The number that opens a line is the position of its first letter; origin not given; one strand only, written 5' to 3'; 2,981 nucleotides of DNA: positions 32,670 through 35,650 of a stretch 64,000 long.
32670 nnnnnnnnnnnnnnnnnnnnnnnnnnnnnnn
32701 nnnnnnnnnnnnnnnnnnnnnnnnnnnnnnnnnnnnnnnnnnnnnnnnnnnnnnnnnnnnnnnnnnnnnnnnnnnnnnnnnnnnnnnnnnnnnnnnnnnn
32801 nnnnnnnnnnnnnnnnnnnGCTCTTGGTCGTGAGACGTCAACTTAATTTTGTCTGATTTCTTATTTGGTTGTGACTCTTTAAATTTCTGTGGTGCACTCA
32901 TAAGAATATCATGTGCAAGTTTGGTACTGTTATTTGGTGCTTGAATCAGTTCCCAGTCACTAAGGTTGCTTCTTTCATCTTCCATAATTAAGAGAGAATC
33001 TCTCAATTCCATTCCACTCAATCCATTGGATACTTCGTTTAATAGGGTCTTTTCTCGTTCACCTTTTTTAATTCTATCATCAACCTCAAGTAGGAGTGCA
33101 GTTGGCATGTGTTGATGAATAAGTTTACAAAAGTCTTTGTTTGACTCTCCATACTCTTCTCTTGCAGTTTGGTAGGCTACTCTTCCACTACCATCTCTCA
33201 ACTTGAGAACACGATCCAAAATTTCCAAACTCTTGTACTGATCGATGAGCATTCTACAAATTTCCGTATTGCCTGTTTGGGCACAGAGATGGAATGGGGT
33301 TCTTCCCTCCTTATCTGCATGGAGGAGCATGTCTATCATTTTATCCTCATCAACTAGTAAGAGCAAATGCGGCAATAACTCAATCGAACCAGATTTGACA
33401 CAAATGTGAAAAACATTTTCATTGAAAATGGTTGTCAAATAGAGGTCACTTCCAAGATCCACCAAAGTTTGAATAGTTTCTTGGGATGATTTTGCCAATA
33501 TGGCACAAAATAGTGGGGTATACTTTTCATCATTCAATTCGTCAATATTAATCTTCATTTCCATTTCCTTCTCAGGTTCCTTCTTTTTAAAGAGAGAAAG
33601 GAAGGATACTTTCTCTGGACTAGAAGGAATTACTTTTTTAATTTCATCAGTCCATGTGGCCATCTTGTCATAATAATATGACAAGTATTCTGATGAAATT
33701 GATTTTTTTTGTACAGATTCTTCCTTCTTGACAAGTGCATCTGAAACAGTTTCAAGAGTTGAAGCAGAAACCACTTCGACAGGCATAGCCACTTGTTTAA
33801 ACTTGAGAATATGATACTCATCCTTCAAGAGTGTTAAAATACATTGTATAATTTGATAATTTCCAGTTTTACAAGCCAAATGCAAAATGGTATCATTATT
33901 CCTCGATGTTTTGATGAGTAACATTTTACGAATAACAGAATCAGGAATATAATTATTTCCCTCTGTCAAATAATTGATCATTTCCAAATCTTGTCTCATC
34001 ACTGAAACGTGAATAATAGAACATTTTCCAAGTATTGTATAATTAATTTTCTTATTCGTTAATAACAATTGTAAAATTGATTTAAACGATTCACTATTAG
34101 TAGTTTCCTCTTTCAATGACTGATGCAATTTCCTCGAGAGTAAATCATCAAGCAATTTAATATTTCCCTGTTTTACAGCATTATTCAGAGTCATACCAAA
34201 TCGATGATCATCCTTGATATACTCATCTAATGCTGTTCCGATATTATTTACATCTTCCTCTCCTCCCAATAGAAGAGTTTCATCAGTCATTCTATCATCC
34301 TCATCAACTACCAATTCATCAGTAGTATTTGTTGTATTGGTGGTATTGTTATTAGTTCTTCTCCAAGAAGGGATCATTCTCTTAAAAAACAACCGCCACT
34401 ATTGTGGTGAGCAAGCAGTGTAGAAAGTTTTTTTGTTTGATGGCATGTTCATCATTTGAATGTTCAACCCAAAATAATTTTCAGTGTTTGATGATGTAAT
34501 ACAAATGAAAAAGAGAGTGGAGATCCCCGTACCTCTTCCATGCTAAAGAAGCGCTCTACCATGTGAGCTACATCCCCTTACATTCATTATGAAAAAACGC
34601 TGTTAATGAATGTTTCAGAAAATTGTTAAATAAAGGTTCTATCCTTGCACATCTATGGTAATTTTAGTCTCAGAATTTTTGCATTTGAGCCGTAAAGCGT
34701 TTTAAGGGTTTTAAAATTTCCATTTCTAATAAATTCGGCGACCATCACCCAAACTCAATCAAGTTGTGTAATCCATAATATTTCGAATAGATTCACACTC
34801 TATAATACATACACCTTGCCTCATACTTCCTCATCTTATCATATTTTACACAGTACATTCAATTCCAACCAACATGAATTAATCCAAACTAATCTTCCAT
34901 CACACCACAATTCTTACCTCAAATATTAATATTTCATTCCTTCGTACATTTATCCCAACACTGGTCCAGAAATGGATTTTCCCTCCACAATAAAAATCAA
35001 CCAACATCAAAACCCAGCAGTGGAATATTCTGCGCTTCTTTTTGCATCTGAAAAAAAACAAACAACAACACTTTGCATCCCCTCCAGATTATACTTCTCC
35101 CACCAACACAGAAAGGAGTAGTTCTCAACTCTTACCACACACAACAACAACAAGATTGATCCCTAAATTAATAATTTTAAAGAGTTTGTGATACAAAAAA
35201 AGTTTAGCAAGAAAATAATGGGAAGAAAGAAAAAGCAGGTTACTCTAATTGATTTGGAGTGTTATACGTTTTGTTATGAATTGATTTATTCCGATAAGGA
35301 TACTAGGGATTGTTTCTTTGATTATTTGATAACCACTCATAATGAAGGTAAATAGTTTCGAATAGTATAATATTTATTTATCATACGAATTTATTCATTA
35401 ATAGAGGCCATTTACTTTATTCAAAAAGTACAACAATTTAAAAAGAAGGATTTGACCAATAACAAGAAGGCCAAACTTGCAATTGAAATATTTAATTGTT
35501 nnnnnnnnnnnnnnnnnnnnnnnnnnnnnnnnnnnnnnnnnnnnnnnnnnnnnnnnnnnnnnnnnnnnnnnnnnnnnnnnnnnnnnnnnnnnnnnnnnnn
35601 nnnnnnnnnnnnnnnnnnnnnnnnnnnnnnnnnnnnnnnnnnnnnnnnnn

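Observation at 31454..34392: Ankyrin-repeat array fused N-terminally to an acid lipase catalytic domain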

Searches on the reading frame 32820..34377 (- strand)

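Call 62: predict_structure(alignment_id=A2)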
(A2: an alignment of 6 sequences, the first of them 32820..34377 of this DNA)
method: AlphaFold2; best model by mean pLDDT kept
length: 519 residues; sequences in the alignment: 6
mean_pLDDT: 70.3   pTM: 0.61
mean pLDDT of the five models: 70.3, 68.4, 66.4, 66.1, 65.8
residues with pLDDT >= 90: 200; 70-90: 112; 50-70: 57; < 50: 150
segments of 3 or more residues with pLDDT < 50: 1-46, 197-228, 249-253, 255-272, 474-519
pLDDT, mean of each block of 10 residues (from residue 1): 27 26 29 31 47 69 87 90 77 62 72 76 93 91 86 90 96 95 92 60 28 26 39 62 53 47 39 77 93 95 94 93 95 93 92 95 93 95 94 93 88 82 91 89 85 72 72 45 32 29 34 40
secondary structure, 60 per line:
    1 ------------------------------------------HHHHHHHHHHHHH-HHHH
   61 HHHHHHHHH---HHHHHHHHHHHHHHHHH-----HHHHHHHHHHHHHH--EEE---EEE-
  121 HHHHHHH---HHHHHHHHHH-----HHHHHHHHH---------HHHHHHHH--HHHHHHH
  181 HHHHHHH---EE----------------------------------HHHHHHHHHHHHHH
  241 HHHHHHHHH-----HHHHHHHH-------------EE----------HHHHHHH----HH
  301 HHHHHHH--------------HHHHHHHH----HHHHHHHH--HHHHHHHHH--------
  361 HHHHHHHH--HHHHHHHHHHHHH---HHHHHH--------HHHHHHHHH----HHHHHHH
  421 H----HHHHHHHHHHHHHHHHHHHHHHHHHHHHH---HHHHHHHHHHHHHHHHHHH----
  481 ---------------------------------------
elements in order: H43-55 H57-69 H73-89 H95-108 E111-113 E117-119 H121-127 H131-140 H146-154 H164-171 H174-187 H227-249 H255-262 H288-294 H299-307 H322-329 H334-341 H344-352 H361-368 H371-383 H387-392 H401-409 H414-421 H426-454 H458-476

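Call 64: fold_search(model_id=the predicted structure, library=pdb)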
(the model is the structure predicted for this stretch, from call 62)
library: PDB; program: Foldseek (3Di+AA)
matches with E <= 10: 1247; with E <= 0.001: 640
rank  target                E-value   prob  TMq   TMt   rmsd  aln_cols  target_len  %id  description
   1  5lec                  1.5e-08  1.00  0.24  0.27  19.3       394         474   15  Crystal structure of DARPin-DARPin rigid fusion, variant DDD_D12_12_D12_12_D12 (released 2017-08-02)
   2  5le2_A                3.9e-08  1.00  0.24  0.26  19.6       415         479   14  Crystal structure of DARPin-DARPin rigid fusion, variant DDD_D12_15_D12_15_D12 (released 2017-08-02)
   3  5ma9_A                4.3e-08  1.00  0.25  0.41  14.2       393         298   15  GFP-binding DARPin fusion gc_R11 (released 2017-11-08)
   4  5led                  4.5e-08  1.00  0.25  0.28  19.5       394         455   15  Crystal structure of DARPin-DARPin rigid fusion, variant DDD_D12_12_D12_12_D12 (released 2017-08-02)
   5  6f5e_A                5.2e-08  1.00  0.24  0.39  19.4       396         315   14  Crystal structure of DARPin-DARPin rigid fusion, variant DD_D12_10_47 in complex JNK1a1 and JIP1 peptide (released 2017-12-13)
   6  4o60_B                5.5e-08  1.00  0.37  0.79   7.4       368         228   15  Structure of ankyrin repeat protein (released 2015-03-25)
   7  4rlv                  6.3e-08  1.00  0.24  0.16  18.8       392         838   14  Crystal Structure of AnkB 24 Ankyrin Repeats in Complex with AnkR Autoinhibition Segment (released 2014-11-26)
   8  5lw1_G                7.3e-08  1.00  0.24  0.40  19.3       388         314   15  Crystal structure of DARPin-DARPin rigid fusion, variant DD_232_11_D12 in complex JNK1a1 and JIP1 peptide (released 2017-12-13)
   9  5ma9_E                7.3e-08  1.00  0.24  0.39  14.0       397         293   15  GFP-binding DARPin fusion gc_R11 (released 2017-11-08)
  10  4o60_A                8.4e-08  1.00  0.37  0.80   7.3       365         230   14  Structure of ankyrin repeat protein (released 2015-03-25)
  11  6by9                  8.4e-08  1.00  0.35  0.64   6.6       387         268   12  Crystal structure of EHMT1 (released 2018-01-31)
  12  5le9                  8.4e-08  1.00  0.25  0.40  20.5       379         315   16  Crystal structure of DARPin-DARPin rigid fusion, variant DD_Off7_09_3G124 (released 2017-08-02)
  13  5y4f_B                8.8e-08  1.00  0.21  0.25  19.7       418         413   14  Crystal Structure of AnkB Ankyrin Repeats R13-24 in complex with autoinhibition segment AI-c (released 2017-09-13)
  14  5lw1_A                9.7e-08  1.00  0.24  0.39  19.6       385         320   15  Crystal structure of DARPin-DARPin rigid fusion, variant DD_232_11_D12 in complex JNK1a1 and JIP1 peptide (released 2017-12-13)
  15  5lee                  1.0e-07  1.00  0.24  0.27  19.2       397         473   14  Crystal structure of DARPin-DARPin rigid fusion, variant DDD_D12_12_D12_12_D12 (released 2017-08-02)
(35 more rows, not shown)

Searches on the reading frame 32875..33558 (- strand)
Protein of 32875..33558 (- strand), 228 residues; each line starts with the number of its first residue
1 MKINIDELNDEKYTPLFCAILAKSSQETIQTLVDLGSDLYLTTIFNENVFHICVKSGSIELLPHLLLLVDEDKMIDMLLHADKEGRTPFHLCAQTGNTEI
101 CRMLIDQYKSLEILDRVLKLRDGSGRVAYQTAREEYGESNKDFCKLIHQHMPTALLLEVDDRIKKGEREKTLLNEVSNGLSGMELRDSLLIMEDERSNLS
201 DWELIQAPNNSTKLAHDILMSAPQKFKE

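Call 70: find_homologous_proteins(query=window:32875-33558:-, max_evalue=0.00001)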
Query seq(228 aa): 226 candidates shared short words with the query, none scored E <= 0.00001.

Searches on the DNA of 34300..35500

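Call 21: search_rna_families(source=window, start=34300, end=35500, threshold=evalue, max_evalue=1, show_alignments=2)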
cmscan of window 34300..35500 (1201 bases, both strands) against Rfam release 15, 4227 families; matches with E-value up to 1: 2.
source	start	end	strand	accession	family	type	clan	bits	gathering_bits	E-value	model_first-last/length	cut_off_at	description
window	34506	34577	-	RF00005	tRNA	Gene; tRNA;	CL00001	25.6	29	0.0097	1-71/71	no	tRNA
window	34505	34553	-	RF03077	RT-2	Gene; sRNA;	-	19.3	40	0.05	107-147/222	no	RT-2 RNA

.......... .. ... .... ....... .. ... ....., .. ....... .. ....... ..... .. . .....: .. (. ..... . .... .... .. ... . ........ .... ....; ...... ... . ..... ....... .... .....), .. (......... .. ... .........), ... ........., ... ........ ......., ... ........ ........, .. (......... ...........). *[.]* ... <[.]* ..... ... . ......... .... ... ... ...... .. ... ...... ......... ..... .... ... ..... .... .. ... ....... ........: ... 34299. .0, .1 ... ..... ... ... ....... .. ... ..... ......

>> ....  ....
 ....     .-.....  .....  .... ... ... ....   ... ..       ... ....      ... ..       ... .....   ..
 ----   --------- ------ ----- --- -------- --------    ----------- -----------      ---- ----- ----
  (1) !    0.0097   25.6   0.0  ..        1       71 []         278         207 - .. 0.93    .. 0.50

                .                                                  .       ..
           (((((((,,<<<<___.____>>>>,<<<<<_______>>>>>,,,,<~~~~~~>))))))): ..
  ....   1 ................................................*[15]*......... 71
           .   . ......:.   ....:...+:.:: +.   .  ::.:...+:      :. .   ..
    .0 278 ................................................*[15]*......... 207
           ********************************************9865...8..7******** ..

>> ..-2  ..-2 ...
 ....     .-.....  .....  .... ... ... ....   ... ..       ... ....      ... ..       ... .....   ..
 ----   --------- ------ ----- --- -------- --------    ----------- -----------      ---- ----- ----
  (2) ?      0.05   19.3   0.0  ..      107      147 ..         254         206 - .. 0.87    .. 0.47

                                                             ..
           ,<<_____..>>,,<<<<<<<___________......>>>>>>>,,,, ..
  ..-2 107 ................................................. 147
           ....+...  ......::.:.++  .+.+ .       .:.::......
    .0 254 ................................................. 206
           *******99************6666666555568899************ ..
